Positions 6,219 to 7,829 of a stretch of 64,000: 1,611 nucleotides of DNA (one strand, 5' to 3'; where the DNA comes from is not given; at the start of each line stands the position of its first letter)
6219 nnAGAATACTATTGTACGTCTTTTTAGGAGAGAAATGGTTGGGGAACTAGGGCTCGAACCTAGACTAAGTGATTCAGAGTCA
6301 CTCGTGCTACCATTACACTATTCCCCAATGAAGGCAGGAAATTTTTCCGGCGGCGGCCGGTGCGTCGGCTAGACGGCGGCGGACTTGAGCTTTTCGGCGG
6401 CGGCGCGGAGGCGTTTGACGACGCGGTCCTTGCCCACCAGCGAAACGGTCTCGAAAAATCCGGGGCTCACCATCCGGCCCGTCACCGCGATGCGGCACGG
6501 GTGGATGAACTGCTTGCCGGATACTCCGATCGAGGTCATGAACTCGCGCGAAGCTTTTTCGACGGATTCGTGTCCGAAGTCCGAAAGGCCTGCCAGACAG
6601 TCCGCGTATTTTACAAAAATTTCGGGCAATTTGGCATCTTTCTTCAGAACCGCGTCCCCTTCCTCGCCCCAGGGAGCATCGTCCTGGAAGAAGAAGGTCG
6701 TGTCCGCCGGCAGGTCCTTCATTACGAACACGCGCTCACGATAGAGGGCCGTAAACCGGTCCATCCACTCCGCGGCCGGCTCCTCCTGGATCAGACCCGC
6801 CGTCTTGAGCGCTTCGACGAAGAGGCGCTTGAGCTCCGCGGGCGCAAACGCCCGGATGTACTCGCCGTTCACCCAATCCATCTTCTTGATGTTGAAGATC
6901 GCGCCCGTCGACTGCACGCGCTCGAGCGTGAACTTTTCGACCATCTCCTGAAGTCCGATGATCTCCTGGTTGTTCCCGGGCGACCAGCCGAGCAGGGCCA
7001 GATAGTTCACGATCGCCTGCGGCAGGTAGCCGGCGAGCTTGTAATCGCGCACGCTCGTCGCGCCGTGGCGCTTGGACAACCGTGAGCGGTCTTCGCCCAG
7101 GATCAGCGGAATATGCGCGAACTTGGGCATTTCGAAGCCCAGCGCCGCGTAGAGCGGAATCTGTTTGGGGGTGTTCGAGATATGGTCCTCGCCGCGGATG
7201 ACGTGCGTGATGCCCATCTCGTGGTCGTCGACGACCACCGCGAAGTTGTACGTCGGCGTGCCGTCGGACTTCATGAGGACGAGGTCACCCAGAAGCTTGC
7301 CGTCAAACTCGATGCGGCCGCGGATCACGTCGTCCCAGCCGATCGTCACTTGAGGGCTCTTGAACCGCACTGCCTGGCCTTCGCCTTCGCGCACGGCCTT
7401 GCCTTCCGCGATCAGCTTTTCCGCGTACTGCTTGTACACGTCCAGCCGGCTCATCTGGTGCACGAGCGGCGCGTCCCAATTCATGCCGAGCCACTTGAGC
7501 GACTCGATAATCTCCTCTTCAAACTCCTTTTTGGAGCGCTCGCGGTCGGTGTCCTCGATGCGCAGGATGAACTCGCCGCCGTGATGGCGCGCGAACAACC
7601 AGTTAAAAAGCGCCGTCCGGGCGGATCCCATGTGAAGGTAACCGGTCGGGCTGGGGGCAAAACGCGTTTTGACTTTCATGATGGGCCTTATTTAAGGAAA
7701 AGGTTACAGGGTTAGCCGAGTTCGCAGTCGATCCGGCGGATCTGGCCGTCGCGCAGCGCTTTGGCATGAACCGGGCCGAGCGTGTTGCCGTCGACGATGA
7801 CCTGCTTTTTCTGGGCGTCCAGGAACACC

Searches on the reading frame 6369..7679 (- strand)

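Call 89: search_protein_families(library=pfam, proteins=[window:6369-7679:-], max_evalue=0.00001)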
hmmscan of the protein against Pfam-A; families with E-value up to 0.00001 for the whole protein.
window:6369-7679:- (436 aa): 2 families
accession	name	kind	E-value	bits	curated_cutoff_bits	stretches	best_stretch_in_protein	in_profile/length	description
PF00749.27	tRNA-synt_1c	-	3.7e-94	315.6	23.4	2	98-269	140-314/314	tRNA synthetases class I (E and Q), catalytic domain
PF19269.4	Anticodon_2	-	4.2e-24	86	23.6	1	294-427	9-140/141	Anticodon binding domain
